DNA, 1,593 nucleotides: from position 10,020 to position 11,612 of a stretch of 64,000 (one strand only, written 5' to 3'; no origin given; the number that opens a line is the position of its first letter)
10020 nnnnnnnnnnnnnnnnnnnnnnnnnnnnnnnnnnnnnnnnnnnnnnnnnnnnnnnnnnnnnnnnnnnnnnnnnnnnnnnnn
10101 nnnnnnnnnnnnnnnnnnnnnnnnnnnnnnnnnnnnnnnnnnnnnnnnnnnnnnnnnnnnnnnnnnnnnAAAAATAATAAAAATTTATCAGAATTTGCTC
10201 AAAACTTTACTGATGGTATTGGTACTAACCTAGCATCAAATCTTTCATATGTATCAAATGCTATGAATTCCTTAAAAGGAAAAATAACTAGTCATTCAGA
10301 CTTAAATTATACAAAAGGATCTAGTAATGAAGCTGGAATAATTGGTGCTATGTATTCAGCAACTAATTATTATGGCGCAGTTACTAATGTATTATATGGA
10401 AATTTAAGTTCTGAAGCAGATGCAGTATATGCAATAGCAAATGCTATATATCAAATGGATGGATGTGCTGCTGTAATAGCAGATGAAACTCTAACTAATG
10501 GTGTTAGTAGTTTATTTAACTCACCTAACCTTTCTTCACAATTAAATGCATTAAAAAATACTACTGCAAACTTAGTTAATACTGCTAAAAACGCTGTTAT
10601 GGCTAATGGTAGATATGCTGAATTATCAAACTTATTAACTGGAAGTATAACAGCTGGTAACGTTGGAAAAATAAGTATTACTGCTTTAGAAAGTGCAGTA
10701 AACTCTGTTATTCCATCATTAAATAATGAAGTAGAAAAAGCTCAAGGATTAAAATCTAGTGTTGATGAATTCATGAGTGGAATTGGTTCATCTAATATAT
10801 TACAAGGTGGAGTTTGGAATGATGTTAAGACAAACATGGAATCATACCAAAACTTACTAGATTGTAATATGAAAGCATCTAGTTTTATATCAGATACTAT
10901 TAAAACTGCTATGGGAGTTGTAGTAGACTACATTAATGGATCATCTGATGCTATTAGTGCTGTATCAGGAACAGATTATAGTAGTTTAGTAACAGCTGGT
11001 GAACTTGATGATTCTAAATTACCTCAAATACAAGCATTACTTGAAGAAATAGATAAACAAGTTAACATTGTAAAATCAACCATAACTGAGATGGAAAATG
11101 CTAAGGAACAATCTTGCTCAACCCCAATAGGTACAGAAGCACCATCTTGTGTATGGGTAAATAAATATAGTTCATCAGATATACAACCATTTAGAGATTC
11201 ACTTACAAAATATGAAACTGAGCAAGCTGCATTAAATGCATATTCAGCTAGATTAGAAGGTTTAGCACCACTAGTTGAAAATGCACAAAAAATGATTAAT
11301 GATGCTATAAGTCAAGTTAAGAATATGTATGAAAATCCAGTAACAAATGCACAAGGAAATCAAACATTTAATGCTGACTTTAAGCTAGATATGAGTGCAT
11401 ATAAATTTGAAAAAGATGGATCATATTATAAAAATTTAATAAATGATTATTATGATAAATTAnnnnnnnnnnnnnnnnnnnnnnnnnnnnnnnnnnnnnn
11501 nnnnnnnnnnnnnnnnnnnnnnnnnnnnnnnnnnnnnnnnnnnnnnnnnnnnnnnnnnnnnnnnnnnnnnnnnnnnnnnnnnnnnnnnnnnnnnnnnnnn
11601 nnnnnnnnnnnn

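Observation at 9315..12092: Two dispersed giant paralogues with no signal peptide, a central LXG/WXG-like helical module and a C-terminal tail anchor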

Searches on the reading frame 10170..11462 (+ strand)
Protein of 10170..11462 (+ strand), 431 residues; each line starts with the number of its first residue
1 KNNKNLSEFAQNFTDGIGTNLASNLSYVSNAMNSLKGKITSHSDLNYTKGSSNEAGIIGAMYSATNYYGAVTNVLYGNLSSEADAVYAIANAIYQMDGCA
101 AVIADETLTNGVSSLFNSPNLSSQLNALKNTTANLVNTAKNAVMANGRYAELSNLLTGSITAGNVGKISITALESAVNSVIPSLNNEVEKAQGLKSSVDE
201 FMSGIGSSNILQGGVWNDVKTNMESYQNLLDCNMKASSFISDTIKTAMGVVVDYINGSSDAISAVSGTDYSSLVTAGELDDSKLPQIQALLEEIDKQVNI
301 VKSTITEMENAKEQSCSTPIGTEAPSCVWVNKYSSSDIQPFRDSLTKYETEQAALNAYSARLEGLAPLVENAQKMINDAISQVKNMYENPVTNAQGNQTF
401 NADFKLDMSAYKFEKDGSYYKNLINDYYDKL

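Call 10: find_homologous_proteins(query=window:10170-11462:+)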
Query window:10170-11462:+ (431 aa): 7 proteins with E <= 0.001 among 8000 candidates.
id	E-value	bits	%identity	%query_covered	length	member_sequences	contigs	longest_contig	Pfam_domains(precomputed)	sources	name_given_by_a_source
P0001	6.6e-135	469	57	93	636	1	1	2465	-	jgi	jgi:hypothetical protein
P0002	4.5e-133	462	53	100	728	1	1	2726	-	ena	-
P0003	5.9e-121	423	62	78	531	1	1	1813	-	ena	-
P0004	1.9e-106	375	51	89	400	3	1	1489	-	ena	-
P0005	3.5e-95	338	59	65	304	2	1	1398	-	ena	-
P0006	7.3e-91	324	55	68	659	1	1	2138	-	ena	-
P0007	2.1e-72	263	62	49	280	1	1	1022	-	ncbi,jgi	jgi:hypothetical protein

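Call 11: search_solved_structures(query=window:10170-11462:+, max_evalue=10)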
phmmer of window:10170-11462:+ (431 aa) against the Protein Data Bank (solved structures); distinct sequences matched with E-value up to 10: 0.

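Call 22: search_protein_representatives(alignment_id=A1)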
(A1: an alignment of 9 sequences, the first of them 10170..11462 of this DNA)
Query: 9 sequences, 634 profile positions. Proteins with E-value up to 0.001 (for the whole library): 148; up to 1e-10: 75; up to 1e-30: 37. The best 148 are listed.
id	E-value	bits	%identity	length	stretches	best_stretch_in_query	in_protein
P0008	7.2e-253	857.6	-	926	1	6-634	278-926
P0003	4.2e-251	851.8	-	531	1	109-634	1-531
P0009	1.2e-233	794.1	-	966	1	7-634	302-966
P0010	2.1e-223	760.3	-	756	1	16-634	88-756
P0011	1.2e-222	757.7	-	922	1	1-634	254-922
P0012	3.0e-222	756.5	-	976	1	12-634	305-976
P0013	1.2e-217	741.3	-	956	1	10-634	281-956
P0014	8.1e-211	718.7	-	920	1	2-634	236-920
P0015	7.8e-210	715.4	-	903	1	2-634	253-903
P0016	1.2e-202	691.7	-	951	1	11-634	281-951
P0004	9.1e-193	659.1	-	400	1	2-400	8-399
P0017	5.2e-190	650.0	-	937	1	11-628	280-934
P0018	2.8e-186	637.6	-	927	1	12-634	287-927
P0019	1.4e-172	592.4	-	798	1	12-483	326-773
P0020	1.1e-144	500.2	-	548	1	109-634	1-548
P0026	2.3e-98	347.2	-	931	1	10-598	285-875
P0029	6.9e-64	233.3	-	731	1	31-446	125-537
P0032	6.7e-59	216.8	-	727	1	30-472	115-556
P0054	4.5e-18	82.0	-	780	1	167-409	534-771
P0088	1.8e-09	53.5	-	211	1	194-404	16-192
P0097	2.7e-08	49.7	-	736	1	175-412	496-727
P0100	1.1e-07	47.7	-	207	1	198-403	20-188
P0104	4.3e-07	45.7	-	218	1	199-403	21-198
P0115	5.2e-06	42.1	-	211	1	193-407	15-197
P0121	9.2e-06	41.3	-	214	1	182-405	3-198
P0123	1.2e-05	40.9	-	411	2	198-376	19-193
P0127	2.7e-05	39.7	-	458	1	187-402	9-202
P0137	1.1e-04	37.7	-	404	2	213-374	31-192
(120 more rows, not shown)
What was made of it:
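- Family size: 148 clusters at 50% identity (call 22).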

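Call 23: search_protein_families(library=pfam, proteins=[P0088, P0100, P0104, P0115, P0121, P0127, P0123, P0137, P0097, P0054], max_evalue=0.01)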
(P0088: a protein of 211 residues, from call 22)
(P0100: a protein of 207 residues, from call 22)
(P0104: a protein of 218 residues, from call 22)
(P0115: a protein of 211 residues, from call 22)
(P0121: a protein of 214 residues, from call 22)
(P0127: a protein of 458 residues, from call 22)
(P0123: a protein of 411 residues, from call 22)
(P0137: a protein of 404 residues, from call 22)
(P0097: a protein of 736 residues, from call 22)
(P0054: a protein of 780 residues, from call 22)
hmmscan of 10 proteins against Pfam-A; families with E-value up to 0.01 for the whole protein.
P0088 (211 aa): 8 families
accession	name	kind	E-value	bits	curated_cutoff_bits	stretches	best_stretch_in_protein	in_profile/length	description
PF12296.13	HsbA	-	0.00055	20.8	33.5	1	78-163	10-94/121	Hydrophobic surface binding protein A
PF15272.11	BBP1_C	-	0.0014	18.8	23.4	1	79-173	56-145/190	Spindle pole body component BBP1, C-terminal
PF16326.10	ABC_tran_CTD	-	0.0026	18.4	32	0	96-124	5-33/69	ABC transporter C-terminal domain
PF14931.11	IFT20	-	0.0038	17.8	27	0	138-189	8-56/119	Intraflagellar transport complex B, subunit 20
PF12731.12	Mating_N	-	0.004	17.7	21.4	0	149-200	24-76/95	Mating-type protein beta 1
PF04977.20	DivIC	-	0.0049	17.1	28.9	0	144-178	26-61/80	Septum formation initiator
PF13012.11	MitMem_reg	-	0.0076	16.6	26.6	0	126-179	8-62/113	Maintenance of mitochondrial structure and function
PF07426.16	Dynactin_p22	-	0.01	16.1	25.2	0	109-174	3-65/168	Dynactin subunit p22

P0100 (207 aa): 4 families
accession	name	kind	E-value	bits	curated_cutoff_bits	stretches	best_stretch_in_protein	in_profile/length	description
PF09141.16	Talin_middle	-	0.00012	22.6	25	1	64-179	4-118/161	Talin, middle domain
PF17016.10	DUF5095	-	0.00027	21.2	27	1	34-201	8-179/229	Domain of unknown function (DUF5095)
PF23219.2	LAMB1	-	0.0062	16.7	26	1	96-177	3-89/155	LAMB1-4 helical domain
PF12631.12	MnmE_helical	-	0.0087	16.6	40.1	0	69-133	24-88/211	MnmE helical domain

P0104 (218 aa): 0 families

P0115 (211 aa): 9 families
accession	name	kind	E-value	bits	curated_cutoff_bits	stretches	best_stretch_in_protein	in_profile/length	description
PF04740.18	LXG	-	6.6e-09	36.4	26.5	1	14-201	12-192/202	LXG domain of WXG superfamily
PF09177.16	STX6_10_61_N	-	0.0005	21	29.4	0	70-123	6-59/99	Syntaxin 6/10/61, N-terminal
PF08702.15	Fib_alpha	-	0.0018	18.9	29.9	0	98-170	42-114/143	Fibrinogen alpha/beta chain family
PF12128.14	DUF3584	-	0.0028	15.7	31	1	66-158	239-336/1191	Protein of unknown function (DUF3584)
PF04108.17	ATG17_like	-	0.0039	17.2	43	1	50-201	114-266/355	Autophagy protein ATG17-like domain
PF23854.1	DUF7217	-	0.0064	16.7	29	0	64-131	19-93/238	Domain of unknown function (DUF7217)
PF15456.11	Uds1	-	0.0079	16.8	28.8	0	93-173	16-94/123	Up-regulated During Septation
PF05714.16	PFam54_60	-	0.008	16.3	27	1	98-161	118-182/185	Borrelia Bbcrasp-1 domain containing protein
PF07889.17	DUF1664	-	0.0093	16.4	34.6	1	101-171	55-121/124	Protein of unknown function (DUF1664)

P0121 (214 aa): 4 families
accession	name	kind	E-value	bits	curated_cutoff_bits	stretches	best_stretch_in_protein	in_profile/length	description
PF02403.27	Seryl_tRNA_N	-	0.0019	18.8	28.2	0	151-202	54-105/108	Seryl-tRNA synthetase N-terminal domain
PF05531.17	NPV_P10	-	0.0024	18.7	29.8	0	77-132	21-72/75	Nucleopolyhedrovirus P10 protein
PF14817.11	HAUS5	-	0.0057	16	25.6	0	71-203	303-417/643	HAUS augmin-like complex subunit 5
PF09177.16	STX6_10_61_N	-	0.0071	17.3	29.4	0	102-203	1-97/99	Syntaxin 6/10/61, N-terminal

P0127 (458 aa): 1 family
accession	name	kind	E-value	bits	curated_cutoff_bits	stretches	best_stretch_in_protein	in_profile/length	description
PF11083.13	Relaxase_C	-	0.0042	17.7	30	1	142-188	21-67/125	C-terminal helical hairpin domain from relaxase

P0123 (411 aa): 0 families

P0137 (404 aa): 0 families

P0097 (736 aa): 0 families

P0054 (780 aa): 1 family
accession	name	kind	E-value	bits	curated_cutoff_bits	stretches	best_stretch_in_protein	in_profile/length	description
PF22216.1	Sas-6_C_CC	-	0.0048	17.5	27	0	651-678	23-50/57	Spindle assembly abnormal protein 6 homolog, C-terminal coiled coil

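Call 24: predict_structure(alignment_id=A1)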
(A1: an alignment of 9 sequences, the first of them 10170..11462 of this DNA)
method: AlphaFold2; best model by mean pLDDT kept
length: 431 residues; sequences in the alignment: 9
mean_pLDDT: 70.2   pTM: 0.62
mean pLDDT of the five models: 70.2, 65.9, 63.0, 63.0, 62.3
residues with pLDDT >= 90: 94; 70-90: 149; 50-70: 76; < 50: 112
segments of 3 or more residues with pLDDT < 50: 1-6, 14-29, 31-33, 37-84, 97-118, 157-160, 207-212
pLDDT, mean of each block of 10 residues (from residue 1): 46 46 47 49 40 41 45 41 51 48 39 42 62 70 61 55 75 77 72 69 55 64 81 83 87 92 94 92 94 97 95 82 78 93 96 96 90 86 82 75 80 82 69 44
secondary structure, 60 per line:
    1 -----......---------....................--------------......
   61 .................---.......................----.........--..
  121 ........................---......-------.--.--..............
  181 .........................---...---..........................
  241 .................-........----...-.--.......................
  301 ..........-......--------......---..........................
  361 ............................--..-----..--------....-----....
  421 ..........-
elements in order: H6-11 H21-40 H55-77 H81-103 H108-116 H119-144 H148-153 E167-169 H170-205 H215-257 H259-266 E278-280 H281-310 E312-317 E326-331 H335-388 H408-411 H417-430

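Call 27: search_protein_families(library=pfam, alignment_id=A2, max_evalue=0.001)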
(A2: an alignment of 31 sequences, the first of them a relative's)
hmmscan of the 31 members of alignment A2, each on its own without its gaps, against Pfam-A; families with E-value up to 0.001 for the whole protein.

A. member 1, P0088 (211 aa): 1 family
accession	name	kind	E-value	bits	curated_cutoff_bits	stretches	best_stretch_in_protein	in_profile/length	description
PF12296.13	HsbA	-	0.00055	20.8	33.5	0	78-163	10-94/121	Hydrophobic surface binding protein A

B. families by the number of members that match (of 31 scanned): 11 families
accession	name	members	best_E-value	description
PF04740.18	LXG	6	6.6e-09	LXG domain of WXG superfamily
PF04513.17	Baculo_PEP_C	1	1.3e-06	Baculovirus polyhedron envelope protein, PEP, C terminus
PF09141.16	Talin_middle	1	0.00012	Talin, middle domain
PF17016.10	DUF5095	1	0.00027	Domain of unknown function (DUF5095)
PF06109.18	HlyE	1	0.00036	Haemolysin E (HlyE)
PF10949.13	DUF2777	1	0.00042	Protein of unknown function (DUF2777)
PF14712.11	Snapin_Pallidin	1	0.0005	Snapin/Pallidin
PF09177.16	STX6_10_61_N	1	0.0005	Syntaxin 6/10/61, N-terminal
PF12296.13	HsbA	1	0.00055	Hydrophobic surface binding protein A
PF25034.1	Spectrin_SYNE1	1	0.00056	Nesprin-1, spectrin repeats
PF04760.21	IF2_N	1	0.00074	Translation initiation factor IF-2, N-terminal region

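Call 28: fold_search(model_id=the predicted structure, library=pdb)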
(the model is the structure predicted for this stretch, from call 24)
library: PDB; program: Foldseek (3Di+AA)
matches with E <= 10: 262; with E <= 0.001: 0
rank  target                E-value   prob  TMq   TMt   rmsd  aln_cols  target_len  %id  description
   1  8cxm_0                2.0e-01  0.23  0.12  0.18  32.6       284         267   12  Cryo-EM structure of the supercoiled E. coli K12 flagellar filament core, Normal waveform (released 2022-09-07)
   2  6ek4_B                2.6e-01  0.12  0.12  0.15  33.5       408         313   10  PaxB from Photorhabdus luminescens (released 2018-05-16)
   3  7a26_EEE              2.6e-01  0.12  0.10  0.13  36.6       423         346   10  Structure of soluble SmhA crystal form 1 of the tripartite alpha-pore forming toxin, Smh, from Serratia marcescens. (released 2021-03-31)
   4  9lrz                  2.7e-01  0.16  0.12  0.18  32.0       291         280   13  Core filament of the spirochete periplasmic flagella of Leptospira biflexa (released 2025-12-24)
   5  7a27_GGG              3.1e-01  0.12  0.11  0.13  36.8       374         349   11  Structure of soluble SmhA crystal form 2 of the tripartite alpha-pore forming toxin, Smh, from Serratia marcescens. (released 2021-03-31)
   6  6t8d                  3.1e-01  0.10  0.12  0.14  38.4       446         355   11  The cytotoxin MakB from Vibrio cholerae (released 2020-11-18)
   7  6gy7_B                3.4e-01  0.14  0.14  0.17  35.8       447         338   12  Crystal structure of XaxB from Xenorhabdus nematophil (released 2018-07-25)
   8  7a26_CCC              3.4e-01  0.12  0.11  0.13  37.5       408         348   11  Structure of soluble SmhA crystal form 1 of the tripartite alpha-pore forming toxin, Smh, from Serratia marcescens. (released 2021-03-31)
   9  7a26_HHH              3.7e-01  0.11  0.11  0.13  37.8       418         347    9  Structure of soluble SmhA crystal form 1 of the tripartite alpha-pore forming toxin, Smh, from Serratia marcescens. (released 2021-03-31)
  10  6w08_A                4.4e-01  0.08  0.11  0.12  39.0       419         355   11  Crystal Structure of Motility Associated Killing Factor E from Vibrio cholerae (released 2020-03-11)
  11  5vxj_A                7.2e-01  0.09  0.12  0.16  24.4       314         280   11  2.50 A resolution structure of IpaD from Shigella flexneri in complex with single-domain antibody JMK-E3 (released 2017-08-30)
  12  9oxj_A                7.2e-01  0.08  0.11  0.17  33.1       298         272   15  CryoEM structure of FlaA filament from Shewanella oneidensis (released 2025-07-16)
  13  3nzz_A                7.2e-01  0.08  0.12  0.17  28.6       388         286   10  Crystal Structure of the Salmonella Type III Secretion System Tip Protein SipD (released 2010-11-17)
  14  7a26_AAA              7.2e-01  0.08  0.11  0.13  37.2       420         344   10  Structure of soluble SmhA crystal form 1 of the tripartite alpha-pore forming toxin, Smh, from Serratia marcescens. (released 2021-03-31)
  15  7uzf_H                7.5e-01  0.57  0.18  0.31  19.7       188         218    8  Rat Kidney V-ATPase with SidK, State 1 (released 2023-11-22)
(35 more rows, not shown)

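Call 59: search_solved_structures(query=A2, max_evalue=10)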
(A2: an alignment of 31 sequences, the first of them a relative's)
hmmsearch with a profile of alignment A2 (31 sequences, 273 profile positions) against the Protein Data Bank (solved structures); distinct sequences matched with E-value up to 10: 87 (the best 60 are shown).
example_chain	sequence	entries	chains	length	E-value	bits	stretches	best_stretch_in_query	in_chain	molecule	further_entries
8qox_B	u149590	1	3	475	0.00061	22.6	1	98-197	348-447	Conserved membrane protein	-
2pms_C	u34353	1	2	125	0.0013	21.5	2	105-179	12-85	PNEUMOCOCCAL SURFACE PROTEIN A (PSPA)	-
3p8c_E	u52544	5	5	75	0.0066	19.2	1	76-127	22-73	Probable protein BRICK1 | Protein BRICK1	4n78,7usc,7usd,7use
3tul_A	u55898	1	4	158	0.0086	18.8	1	108-201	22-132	Cell invasion protein sipB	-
9yop_A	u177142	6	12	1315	0.015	18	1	102-263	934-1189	Myosin-7,General control transcription factor GCN4,Enhanced Green fluorescent protein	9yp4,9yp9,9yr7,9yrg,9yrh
2etn_A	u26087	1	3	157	0.019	17.7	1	78-124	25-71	anti-cleavage anti-GreA transcription factor Gfh1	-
5mj3_C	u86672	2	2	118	0.023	17.4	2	101-160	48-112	ALPHABODY MA12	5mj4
6vy1_A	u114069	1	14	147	0.024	17.3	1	99-187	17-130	Prefoldin subunit alpha 2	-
2f23_A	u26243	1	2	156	0.025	17.3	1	78-123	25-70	Anti-cleavage anti-greA transcription factor gfh1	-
2eul_A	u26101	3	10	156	0.025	17.3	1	78-123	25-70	anti-cleavage anti-GreA transcription factor Gfh1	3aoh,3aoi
2c5j_A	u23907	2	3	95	0.056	16.1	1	81-158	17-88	T-SNARE AFFECTING A LATE GOLGI COMPARTMENT PROTEIN 1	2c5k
2c5i_T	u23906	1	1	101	0.064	15.9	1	81-158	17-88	T-SNARE AFFECTING A LATE GOLGI COMPARTMENT PROTEIN 1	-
5zhy_A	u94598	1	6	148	0.074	15.7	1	75-172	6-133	Spike glycoprotein, Spike glycoprotein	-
4zry_B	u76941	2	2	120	0.076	15.7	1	94-187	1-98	Keratin, type II cytoskeletal 1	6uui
5tgw_A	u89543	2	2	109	0.076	15.7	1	96-171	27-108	PS1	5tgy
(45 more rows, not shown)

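Call 70: search_protein_families(library=pfam, proteins=[P0026, P0029, P0032], max_evalue=0.01)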
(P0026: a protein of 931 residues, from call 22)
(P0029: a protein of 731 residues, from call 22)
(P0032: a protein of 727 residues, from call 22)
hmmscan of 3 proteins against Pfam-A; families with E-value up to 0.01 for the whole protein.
P0026 (931 aa): 1 family
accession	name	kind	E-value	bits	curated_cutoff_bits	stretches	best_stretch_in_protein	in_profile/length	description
PF00877.26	NLPC_P60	-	2.6e-09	37.5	23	1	821-891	11-75/105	NlpC/P60 family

P0029 (731 aa): 3 families
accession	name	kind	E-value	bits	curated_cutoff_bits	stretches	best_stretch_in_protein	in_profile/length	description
PF00877.26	NLPC_P60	-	1.3e-07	32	23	1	619-693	11-75/105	NlpC/P60 family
PF05382.19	Amidase_5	-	0.00085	19.7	21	1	602-694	16-102/142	Bacteriophage peptidoglycan hydrolase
PF08702.15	Fib_alpha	-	0.0017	19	29.9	0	290-374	36-120/143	Fibrinogen alpha/beta chain family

P0032 (727 aa): 3 families
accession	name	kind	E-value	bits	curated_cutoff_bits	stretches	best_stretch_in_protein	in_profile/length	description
PF00877.26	NLPC_P60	-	5.4e-08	33.2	23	1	611-696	10-80/105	NlpC/P60 family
PF05382.19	Amidase_5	-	9.4e-08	32.5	21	1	596-707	16-117/142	Bacteriophage peptidoglycan hydrolase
PF16888.10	YwqH-like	-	0.00063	20.4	33.7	1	379-484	15-121/123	YwqH-like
